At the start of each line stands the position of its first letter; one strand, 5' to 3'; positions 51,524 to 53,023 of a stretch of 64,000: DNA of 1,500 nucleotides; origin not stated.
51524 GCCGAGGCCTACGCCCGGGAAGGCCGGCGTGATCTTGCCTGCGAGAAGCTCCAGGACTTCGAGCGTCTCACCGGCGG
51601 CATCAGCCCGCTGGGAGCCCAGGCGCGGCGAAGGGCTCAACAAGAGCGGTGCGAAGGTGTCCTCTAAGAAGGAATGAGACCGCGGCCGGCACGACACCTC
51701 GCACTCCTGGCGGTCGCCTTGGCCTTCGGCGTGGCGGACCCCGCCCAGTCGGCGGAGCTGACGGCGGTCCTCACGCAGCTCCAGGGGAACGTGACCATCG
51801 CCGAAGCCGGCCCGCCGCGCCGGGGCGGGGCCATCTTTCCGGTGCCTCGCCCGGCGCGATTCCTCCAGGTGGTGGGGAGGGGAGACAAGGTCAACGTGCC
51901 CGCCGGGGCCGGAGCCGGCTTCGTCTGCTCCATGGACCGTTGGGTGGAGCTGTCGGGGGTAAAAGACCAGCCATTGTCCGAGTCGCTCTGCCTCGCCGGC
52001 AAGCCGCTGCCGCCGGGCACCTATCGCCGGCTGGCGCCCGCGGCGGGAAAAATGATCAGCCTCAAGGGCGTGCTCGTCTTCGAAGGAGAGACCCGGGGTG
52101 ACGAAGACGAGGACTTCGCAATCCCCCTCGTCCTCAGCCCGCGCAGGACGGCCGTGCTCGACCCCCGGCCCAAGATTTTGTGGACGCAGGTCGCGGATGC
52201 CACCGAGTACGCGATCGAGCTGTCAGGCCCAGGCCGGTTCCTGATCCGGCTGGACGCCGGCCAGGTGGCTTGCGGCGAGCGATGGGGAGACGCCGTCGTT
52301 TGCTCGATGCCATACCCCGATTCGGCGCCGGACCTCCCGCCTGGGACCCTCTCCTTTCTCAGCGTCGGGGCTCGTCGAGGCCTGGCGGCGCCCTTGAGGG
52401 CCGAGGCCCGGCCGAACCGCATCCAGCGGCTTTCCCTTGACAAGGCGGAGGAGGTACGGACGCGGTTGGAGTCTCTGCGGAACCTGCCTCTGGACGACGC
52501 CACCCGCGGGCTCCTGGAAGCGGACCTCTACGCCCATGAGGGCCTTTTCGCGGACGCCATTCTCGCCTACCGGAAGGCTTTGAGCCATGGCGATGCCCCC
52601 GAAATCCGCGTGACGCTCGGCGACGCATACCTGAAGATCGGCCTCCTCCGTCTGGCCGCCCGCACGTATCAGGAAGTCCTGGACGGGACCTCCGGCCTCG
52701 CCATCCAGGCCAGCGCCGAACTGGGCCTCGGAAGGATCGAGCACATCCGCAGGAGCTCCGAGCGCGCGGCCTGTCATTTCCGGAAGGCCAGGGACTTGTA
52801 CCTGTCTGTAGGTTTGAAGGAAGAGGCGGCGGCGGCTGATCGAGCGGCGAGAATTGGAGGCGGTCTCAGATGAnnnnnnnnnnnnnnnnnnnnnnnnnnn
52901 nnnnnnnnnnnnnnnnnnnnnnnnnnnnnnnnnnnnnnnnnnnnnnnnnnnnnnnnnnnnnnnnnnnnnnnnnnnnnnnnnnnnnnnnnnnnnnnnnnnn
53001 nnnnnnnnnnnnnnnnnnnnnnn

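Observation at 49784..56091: Three-gene envelope operon combining two caspase-fold proteases: CHAT-TM-TPR, secreted TPR protein, and Ig-repeat/caspase lipoprotein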

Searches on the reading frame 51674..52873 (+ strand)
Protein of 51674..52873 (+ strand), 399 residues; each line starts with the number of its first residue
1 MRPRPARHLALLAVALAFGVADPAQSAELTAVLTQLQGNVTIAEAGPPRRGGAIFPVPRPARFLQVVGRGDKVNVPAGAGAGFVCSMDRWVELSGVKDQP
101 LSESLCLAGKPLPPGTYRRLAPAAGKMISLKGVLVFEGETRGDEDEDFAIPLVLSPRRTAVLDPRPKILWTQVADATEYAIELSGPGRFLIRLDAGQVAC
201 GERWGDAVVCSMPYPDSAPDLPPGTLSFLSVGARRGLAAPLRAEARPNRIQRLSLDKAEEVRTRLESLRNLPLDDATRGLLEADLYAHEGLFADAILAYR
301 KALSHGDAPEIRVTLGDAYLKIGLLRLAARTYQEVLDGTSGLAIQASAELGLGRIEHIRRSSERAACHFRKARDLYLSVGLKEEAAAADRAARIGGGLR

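Call 6: search_protein_families(library=pfam, proteins=[window:51674-52873:+], max_evalue=0.01)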
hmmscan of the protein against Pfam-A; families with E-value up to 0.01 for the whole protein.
window:51674-52873:+ (399 aa): 2 families
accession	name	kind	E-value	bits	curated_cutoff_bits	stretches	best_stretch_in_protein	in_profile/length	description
PF00515.34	TPR_1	-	0.0032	17.7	27.8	0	284-304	9-29/34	Tetratricopeptide repeat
PF07719.23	TPR_2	-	0.0039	17.6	27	0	282-304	7-29/34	Tetratricopeptide repeat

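Call 9: search_protein_families(library=ncbifam, proteins=[window:51674-52873:+], max_evalue=0.01)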
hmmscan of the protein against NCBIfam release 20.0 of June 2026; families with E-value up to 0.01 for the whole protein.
window:51674-52873:+ (399 aa): 1 family
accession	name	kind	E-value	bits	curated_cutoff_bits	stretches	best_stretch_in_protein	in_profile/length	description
TIGR02917.1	PEP_TPR_lipo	equivalog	0.0061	14.5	312.2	1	274-374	701-798/899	XrtA/PEP-CTERM system TPR-repeat protein PrsT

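Call 10: search_protein_families(library=padloc, proteins=[window:51674-52873:+], max_evalue=0.01)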
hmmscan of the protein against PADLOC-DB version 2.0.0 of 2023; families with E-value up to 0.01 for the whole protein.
window:51674-52873:+ (399 aa): 0 families

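Call 11: find_homologous_proteins(query=window:51674-52873:+)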
Query window:51674-52873:+ (399 aa): 29 proteins with E <= 0.001 among 8000 candidates.
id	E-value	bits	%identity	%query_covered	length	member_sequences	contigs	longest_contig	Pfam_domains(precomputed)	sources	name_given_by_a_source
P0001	5.0e-253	857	99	100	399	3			-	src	-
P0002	7.8e-176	603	71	99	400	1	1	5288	-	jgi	jgi:hypothetical protein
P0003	1.6e-172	592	71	91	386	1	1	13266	-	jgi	jgi:hypothetical protein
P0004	3.6e-151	522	65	98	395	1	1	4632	PF13424.13,PF13432.13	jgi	jgi:hypothetical protein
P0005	2.0e-148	513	63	94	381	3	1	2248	-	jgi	-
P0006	3.2e-146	505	65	94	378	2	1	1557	PF13432.13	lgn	-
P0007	3.2e-144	499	61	93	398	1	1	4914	PF13424.13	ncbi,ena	-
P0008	2.8e-143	496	62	92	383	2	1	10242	PF13432.13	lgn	-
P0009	1.9e-142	493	65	94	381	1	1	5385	PF13432.13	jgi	jgi:hypothetical protein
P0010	1.7e-139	483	61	88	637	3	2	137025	PF13424.13,PF13181.13,PF07719.24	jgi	jgi:hypothetical protein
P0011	2.6e-138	479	62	91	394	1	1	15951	PF13181.13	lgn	-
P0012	8.8e-136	471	58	99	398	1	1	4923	PF13414.13,PF00515.35,PF13424.13,PF13432.13,PF07719.24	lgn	-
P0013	8.8e-135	468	59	91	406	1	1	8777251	-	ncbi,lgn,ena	-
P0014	1.4e-134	467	59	97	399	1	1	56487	PF00515.35,PF13432.13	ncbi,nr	ncbi:MAG TPA: tetratricopeptide repeat protein [Thermoanaerobaculia bacterium]|nr:tetratricopeptide 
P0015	2.9e-133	463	58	98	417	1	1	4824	PF13432.13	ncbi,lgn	-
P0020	2.0e-117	411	54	96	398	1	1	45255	-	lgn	-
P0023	3.3e-114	400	53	93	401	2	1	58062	PF07719.24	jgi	jgi:hypothetical protein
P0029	3.4e-29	120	32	87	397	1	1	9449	-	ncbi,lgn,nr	ncbi:MAG TPA: hypothetical protein VHQ65_00450 [Thermoanaerobaculia bacterium]|nr:hypothetical prote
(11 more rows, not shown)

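Call 12: find_encoding_contigs(protein=P0013, flank=10000, max_places=2)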
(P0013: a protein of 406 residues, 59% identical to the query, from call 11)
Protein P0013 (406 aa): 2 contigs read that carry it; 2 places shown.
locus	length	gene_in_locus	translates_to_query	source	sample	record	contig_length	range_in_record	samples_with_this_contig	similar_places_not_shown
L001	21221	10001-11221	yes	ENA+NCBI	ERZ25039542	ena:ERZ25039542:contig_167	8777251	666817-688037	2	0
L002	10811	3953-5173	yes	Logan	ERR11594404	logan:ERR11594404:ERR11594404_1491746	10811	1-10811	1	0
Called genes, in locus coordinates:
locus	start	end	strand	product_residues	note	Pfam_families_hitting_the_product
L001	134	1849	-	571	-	-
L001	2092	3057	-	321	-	PF00291:PALP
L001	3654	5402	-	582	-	-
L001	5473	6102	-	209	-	PF00291:PALP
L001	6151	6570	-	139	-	PF01554:MatE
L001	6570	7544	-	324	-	PF01554:MatE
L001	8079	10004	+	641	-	PF12770:CHAT, PF00515:TPR_1 (faint), PF07719:TPR_2 (faint), PF13432:TPR_16 (weak), PF14559:TPR_19 (weak), PF13424:TPR_12 (weak), PF13432:TPR_16, PF14559:TPR_19, +5 more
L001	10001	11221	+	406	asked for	-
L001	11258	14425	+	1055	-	PF07719:TPR_2 (faint), PF13176:TPR_7 (faint), PF13414:TPR_11 (faint), PF13428:TPR_14 (faint), PF13424:TPR_12, PF17874:TPR_MalT, PF13424:TPR_12, PF12770:CHAT, +6 more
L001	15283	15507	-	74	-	PF04255:DUF433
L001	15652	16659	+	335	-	PF01479:S4 (weak), PF00849:PseudoU_synth_2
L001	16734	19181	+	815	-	PF12704:MacB_PCD, PF02687:FtsX, PF12704:MacB_PCD, PF02687:FtsX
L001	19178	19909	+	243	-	PF14378:PAP2_3 (weak), PF14360:PAP2_C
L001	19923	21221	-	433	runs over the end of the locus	PF01979:Amidohydro_1, PF07969:Amidohydro_3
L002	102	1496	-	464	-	PF01554:MatE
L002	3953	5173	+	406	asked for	-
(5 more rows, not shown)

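Call 13: find_encoding_contigs(protein=P0014, flank=10000, max_places=2)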
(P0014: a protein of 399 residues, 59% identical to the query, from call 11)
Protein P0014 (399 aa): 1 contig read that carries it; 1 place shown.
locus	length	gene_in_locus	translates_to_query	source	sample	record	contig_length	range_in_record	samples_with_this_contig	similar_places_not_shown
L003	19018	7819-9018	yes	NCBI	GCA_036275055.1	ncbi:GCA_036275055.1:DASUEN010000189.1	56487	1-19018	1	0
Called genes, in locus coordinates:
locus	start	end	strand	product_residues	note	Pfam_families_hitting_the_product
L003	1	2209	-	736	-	PF07494:Reg_prop (faint)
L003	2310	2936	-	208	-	PF01625:PMSR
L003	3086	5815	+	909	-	PF00082:Peptidase_S8, PF04151:PPC (weak)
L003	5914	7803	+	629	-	PF12770:CHAT, PF07719:TPR_2 (faint), PF00515:TPR_1 (faint), PF07721:TPR_4 (faint), PF13181:TPR_8 (faint), PF13371:TPR_9 (faint), PF14559:TPR_19 (weak), PF13424:TPR_12, +5 more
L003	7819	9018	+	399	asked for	PF00515:TPR_1 (faint), PF13432:TPR_16 (faint)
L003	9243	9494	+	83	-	-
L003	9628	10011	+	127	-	-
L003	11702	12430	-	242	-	-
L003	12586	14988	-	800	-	PF25852:DUF6242_C (faint), PF14870:PSII_BNR (faint), PF15902:Sortilin-Vps10 (weak)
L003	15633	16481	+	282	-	PF00459:Inositol_P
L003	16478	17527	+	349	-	PF01551:Peptidase_M23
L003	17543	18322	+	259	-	-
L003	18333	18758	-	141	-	PF01850:PIN (weak)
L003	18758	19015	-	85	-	-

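Call 14: find_encoding_contigs(protein=P0023, flank=10000, max_places=2)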
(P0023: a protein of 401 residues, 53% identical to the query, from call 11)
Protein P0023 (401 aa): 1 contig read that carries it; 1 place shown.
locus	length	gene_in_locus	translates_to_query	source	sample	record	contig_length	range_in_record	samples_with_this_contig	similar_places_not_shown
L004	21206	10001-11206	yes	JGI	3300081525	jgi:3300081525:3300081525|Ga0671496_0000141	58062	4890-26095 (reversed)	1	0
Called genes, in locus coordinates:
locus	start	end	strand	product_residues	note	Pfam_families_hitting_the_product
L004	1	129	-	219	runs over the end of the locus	-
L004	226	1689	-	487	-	PF02624:YcaO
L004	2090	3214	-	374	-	-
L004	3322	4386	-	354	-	PF01547:SBP_bac_1, PF13531:SBP_bac_11, PF13416:SBP_bac_8, PF13343:SBP_bac_6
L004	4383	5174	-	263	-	PF00528:BPD_transp_1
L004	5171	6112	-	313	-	PF00528:BPD_transp_1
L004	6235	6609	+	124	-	-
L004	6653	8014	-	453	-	PF01554:MatE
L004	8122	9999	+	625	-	PF12770:CHAT, PF13428:TPR_14 (faint), PF14559:TPR_19 (faint), PF11846:Wzy_C_2 (faint), PF13432:TPR_16, PF07719:TPR_2 (weak), PF13432:TPR_16 (weak), PF13414:TPR_11 (weak), +4 more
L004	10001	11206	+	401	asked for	PF07719:TPR_2 (faint)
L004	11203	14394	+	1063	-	PF00515:TPR_1 (faint), PF07721:TPR_4 (faint), PF13424:TPR_12, PF17874:TPR_MalT (weak), PF13424:TPR_12, PF17874:TPR_MalT (weak), PF13424:TPR_12, PF12770:CHAT, +10 more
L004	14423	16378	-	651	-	PF12969:DUF3857, PF01841:Transglut_core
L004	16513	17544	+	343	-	-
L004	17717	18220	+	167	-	-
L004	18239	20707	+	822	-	PF00989:PAS (faint), PF08447:PAS_3, PF00990:GGDEF, PF00563:EAL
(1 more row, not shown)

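Call 16: find_encoding_contigs(protein=P0010, flank=10000, max_places=2)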
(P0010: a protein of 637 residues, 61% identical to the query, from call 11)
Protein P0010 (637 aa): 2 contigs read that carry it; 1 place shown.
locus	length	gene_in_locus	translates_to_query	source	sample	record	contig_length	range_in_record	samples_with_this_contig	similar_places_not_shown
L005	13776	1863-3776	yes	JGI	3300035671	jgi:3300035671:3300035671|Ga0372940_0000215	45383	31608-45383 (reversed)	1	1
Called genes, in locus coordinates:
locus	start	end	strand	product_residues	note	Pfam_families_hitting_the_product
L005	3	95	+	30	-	?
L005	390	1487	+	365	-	PF05226:CHASE2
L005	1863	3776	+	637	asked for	PF07719:TPR_2 (faint), PF13181:TPR_8 (faint), PF13424:TPR_12 (faint)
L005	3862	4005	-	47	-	PF04255:DUF433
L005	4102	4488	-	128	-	PF21631:A9CJY8-like_N (weak), PF13840:ACT_7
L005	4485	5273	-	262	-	PF13489:Methyltransf_23, PF08241:Methyltransf_11, PF08242:Methyltransf_12, PF13649:Methyltransf_25, PF13847:Methyltransf_31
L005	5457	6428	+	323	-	PF01479:S4 (faint), PF00849:PseudoU_synth_2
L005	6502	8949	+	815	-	PF12704:MacB_PCD, PF02687:FtsX, PF12704:MacB_PCD, PF02687:FtsX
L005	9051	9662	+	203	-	PF14378:PAP2_3 (weak), PF14360:PAP2_C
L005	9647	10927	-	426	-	PF01979:Amidohydro_1, PF07969:Amidohydro_3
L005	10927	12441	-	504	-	PF01979:Amidohydro_1, PF07969:Amidohydro_3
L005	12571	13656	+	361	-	PF01791:DeoC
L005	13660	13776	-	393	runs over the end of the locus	PF01734:Patatin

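Call 17: find_encoding_contigs(protein=P0029, flank=10000, max_places=2)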
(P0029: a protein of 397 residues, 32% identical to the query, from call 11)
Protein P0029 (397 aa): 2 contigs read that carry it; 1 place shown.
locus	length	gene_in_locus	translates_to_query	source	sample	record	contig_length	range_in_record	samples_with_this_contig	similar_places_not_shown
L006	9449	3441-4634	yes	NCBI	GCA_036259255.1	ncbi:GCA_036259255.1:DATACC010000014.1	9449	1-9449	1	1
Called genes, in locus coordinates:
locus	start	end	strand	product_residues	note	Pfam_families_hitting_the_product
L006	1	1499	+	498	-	PF01364:Peptidase_C25 (faint)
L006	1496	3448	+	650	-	PF01582:TIR, PF13676:TIR_2, PF13428:TPR_14 (faint), PF13432:TPR_16 (weak), PF13424:TPR_12, PF14559:TPR_19 (weak), PF00515:TPR_1 (weak), PF07719:TPR_2 (weak), +7 more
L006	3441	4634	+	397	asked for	-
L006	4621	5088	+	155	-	-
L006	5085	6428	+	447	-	PF00656:Peptidase_C14, PF13676:TIR_2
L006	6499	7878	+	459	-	PF00656:Peptidase_C14, PF07603:Lcl_C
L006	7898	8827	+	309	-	PF03783:CsgG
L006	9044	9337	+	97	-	PF00216:Bac_DNA_binding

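Call 18: find_encoding_contigs(protein=P0020, flank=10000, max_places=2)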
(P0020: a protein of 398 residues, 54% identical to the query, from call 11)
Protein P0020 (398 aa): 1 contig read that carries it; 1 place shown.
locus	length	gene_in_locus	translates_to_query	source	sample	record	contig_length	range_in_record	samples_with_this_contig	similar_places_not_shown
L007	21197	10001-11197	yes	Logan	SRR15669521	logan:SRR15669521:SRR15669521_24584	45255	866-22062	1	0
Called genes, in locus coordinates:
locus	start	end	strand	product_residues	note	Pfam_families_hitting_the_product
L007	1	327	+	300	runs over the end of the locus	-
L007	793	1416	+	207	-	PF04542:Sigma70_r2, PF08281:Sigma70_r4_2, PF04545:Sigma70_r4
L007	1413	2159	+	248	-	PF13490:zf-HC2 (weak)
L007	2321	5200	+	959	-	PF17874:TPR_MalT (faint), PF07719:TPR_2 (faint), PF13176:TPR_7 (faint), PF00515:TPR_1 (faint), PF13181:TPR_8 (faint), PF13424:TPR_12, PF13424:TPR_12 (weak), PF12770:CHAT, +3 more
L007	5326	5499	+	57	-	-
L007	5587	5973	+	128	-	-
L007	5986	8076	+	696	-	PF00656:Peptidase_C14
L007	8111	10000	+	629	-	PF12770:CHAT, PF07719:TPR_2 (faint), PF13428:TPR_14 (faint), PF13424:TPR_12 (faint), PF00515:TPR_1 (faint), PF13181:TPR_8 (faint), PF13414:TPR_11 (faint), PF13431:TPR_17 (faint), +1 more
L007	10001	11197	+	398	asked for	-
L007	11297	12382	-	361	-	PF12770:CHAT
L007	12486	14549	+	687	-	PF01435:Peptidase_M48 (weak)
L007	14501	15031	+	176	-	-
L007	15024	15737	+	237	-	-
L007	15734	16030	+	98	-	-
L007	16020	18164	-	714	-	PF24063:DUF7363 (weak), PF12770:CHAT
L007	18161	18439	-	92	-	-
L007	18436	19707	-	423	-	PF00805:Pentapeptide (weak), PF13599:Pentapeptide_4 (faint), PF00805:Pentapeptide, PF13576:Pentapeptide_3 (weak)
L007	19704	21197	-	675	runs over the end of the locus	-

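Call 25: find_related_loci(query=A2, collection=genome_contigs, flank=10000)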
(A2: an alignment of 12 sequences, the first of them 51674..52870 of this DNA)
Query A2 (399 aa) in genome_contigs; peptide patterns used: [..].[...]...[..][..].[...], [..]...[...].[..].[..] (x = any residue, [..] = any of these).
53 stretches matched a pattern; 5 encode a relative of the query (tblastn E <= 1e-3); 5 distinct loci.
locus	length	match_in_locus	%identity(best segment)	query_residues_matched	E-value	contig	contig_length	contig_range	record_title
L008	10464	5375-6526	61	1-390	1e-147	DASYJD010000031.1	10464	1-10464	MAG TPA_asm: Thermoanaerobaculia bacterium isolate SMAG_U4286 k141_1474581, whole genome shotgun sequence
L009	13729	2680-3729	61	30-382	2e-141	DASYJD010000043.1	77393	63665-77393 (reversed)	MAG TPA_asm: Thermoanaerobaculia bacterium isolate SMAG_U4286 k141_1115331, whole genome shotgun sequence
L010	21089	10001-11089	59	28-390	2e-137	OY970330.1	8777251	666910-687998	MAG: Thermoanaerobaculaceae bacterium isolate MFD05537.bin.c.1 genome assembly, chromosome: 1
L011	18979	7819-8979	59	1-389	3e-137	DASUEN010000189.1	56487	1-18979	MAG TPA_asm: Thermoanaerobaculia bacterium isolate SMAG_U1354 k141_501643, whole genome shotgun sequence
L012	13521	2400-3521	53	4-378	3e-117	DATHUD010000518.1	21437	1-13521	MAG TPA_asm: Thermoanaerobaculia bacterium isolate SMAG_U16097 k141_299693, whole genome shotgun sequence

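Call 26: find_related_loci(query=A2, collection=metagenome_contigs, flank=10000)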
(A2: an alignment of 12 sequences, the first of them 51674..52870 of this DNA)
Query A2 (399 aa) in metagenome_contigs; peptide patterns used: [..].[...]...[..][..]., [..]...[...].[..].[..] (x = any residue, [..] = any of these).
434 stretches matched a pattern; 5 encode a relative of the query (tblastn E <= 1e-3); 5 distinct loci.
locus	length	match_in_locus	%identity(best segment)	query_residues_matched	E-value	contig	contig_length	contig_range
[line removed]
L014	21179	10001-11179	55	1-393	3e-130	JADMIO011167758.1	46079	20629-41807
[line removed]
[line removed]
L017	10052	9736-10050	52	1-105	2e-23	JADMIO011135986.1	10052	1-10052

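Call 30: predict_structure(alignment_id=A1)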
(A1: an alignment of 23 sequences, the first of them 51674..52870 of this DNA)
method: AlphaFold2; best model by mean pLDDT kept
length: 399 residues; sequences in the alignment: 23
mean_pLDDT: 82.1   pTM: 0.81
mean pLDDT of the five models: 82.1, 81.7, 79.7, 72.4, 68.9
residues with pLDDT >= 90: 184; 70-90: 142; 50-70: 25; < 50: 48
segments of 3 or more residues with pLDDT < 50: 1-26, 47-54, 137-143, 397-399
pLDDT, mean of each block of 10 residues (from residue 1): 42 34 49 88 64 60 84 87 93 83 91 89 66 48 54 93 95 92 94 92 87 94 96 86 89 96 92 88 91 93 84 91 89 90 90 90 92 91 89 65
secondary structure, 60 per line:
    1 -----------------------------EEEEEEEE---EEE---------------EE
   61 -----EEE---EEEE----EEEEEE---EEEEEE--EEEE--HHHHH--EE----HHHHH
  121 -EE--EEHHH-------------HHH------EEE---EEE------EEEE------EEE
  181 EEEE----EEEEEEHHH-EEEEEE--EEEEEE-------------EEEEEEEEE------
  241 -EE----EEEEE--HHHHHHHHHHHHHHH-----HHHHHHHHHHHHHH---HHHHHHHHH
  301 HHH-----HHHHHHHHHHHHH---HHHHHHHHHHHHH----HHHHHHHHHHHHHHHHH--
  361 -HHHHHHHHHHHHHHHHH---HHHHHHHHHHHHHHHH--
elements in order: E30-37 E41-43 E66-68 E72-75 E80-85 E89-94 E97-100 H103-107 H116-120 E153-155 E159-161 E168-171 E178-184 E189-194 E199-204 E207-212 E226-234 E248-252 H255-269 H275-288 H292-303 H309-321 H325-337 H342-358 H362-378 H382-397

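Call 36: fold_search(model_id=the predicted structure, library=pdb)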
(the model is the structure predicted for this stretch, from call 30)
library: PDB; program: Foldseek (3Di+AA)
matches with E <= 10: 1806; with E <= 0.001: 13
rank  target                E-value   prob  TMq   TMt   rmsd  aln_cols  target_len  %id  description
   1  4z29_A                3.2e-06  1.00  0.33  0.68   3.6       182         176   20  Crystal structure of the magnetobacterial protein MtxA C-terminal domain (released 2015-06-03)
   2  4z29_B                9.2e-06  1.00  0.32  0.69   3.7       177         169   20  Crystal structure of the magnetobacterial protein MtxA C-terminal domain (released 2015-06-03)
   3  5j67_D                7.3e-05  1.00  0.18  0.13  17.8       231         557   13  Structure of Astrotactin-2, a conserved vertebrate-specific and perforin-like membrane protein involved in neuronal de (released 2016-05-25)
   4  8chy                  2.3e-04  1.00  0.26  0.37   8.5       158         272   23  Crystal structure of an 8-repeat consensus TPR superhelix with Zinc. (released 2024-02-21)
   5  8ffv_D                2.6e-04  0.98  0.25  0.25  23.8       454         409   12  Cryo-EM structure of the GR-Hsp90-FKBP52 complex (released 2023-11-01)
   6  3vty_D                3.5e-04  1.00  0.24  0.49   9.7       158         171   20  Crystal structure of MamA (released 2012-10-31)
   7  1qz2_A                4.1e-04  1.00  0.25  0.34  13.3       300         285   16  Crystal Structure of FKBP52 C-terminal Domain complex with the C-terminal peptide MEEVD of Hsp90 (released 2004-06-22)
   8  5omp                  5.6e-04  0.96  0.24  0.24  25.2       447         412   11  Human FKBP5 protein (released 2017-11-08)
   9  8cqp_C                6.8e-04  1.00  0.22  0.61   8.3       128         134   24  Crystal structure of an 8-repeat consensus TPR superhelix with Calcium (low concentration) (released 2024-03-27)
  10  6v8e_D                8.0e-04  1.00  0.24  0.76   4.1       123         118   26  Computationally designed C3-symmetric homotrimer from TPR repeat protein (released 2020-08-12)
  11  5o09_1C               8.4e-04  1.00  0.25  0.39   8.9       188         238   22  BtubABC mini microtubule (released 2017-07-19)
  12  6v8e_A                8.9e-04  1.00  0.25  0.75   3.9       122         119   26  Computationally designed C3-symmetric homotrimer from TPR repeat protein (released 2020-08-12)
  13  5o01_A                9.9e-04  1.00  0.25  0.37   8.9       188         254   22  Crystal structure of BtubC (BKLC) from P. vanneervenii (released 2017-07-19)
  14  7l7i_C                1.2e-03  0.98  0.28  0.28  22.9       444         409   10  Cryo-EM structure of Hsp90:FKBP51:p23 closed-state complex (released 2021-08-25)
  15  9gzg_A                1.3e-03  1.00  0.26  0.60   5.0       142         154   25  Crystal structure of CTPR4E4 mutant (released 2025-10-15)
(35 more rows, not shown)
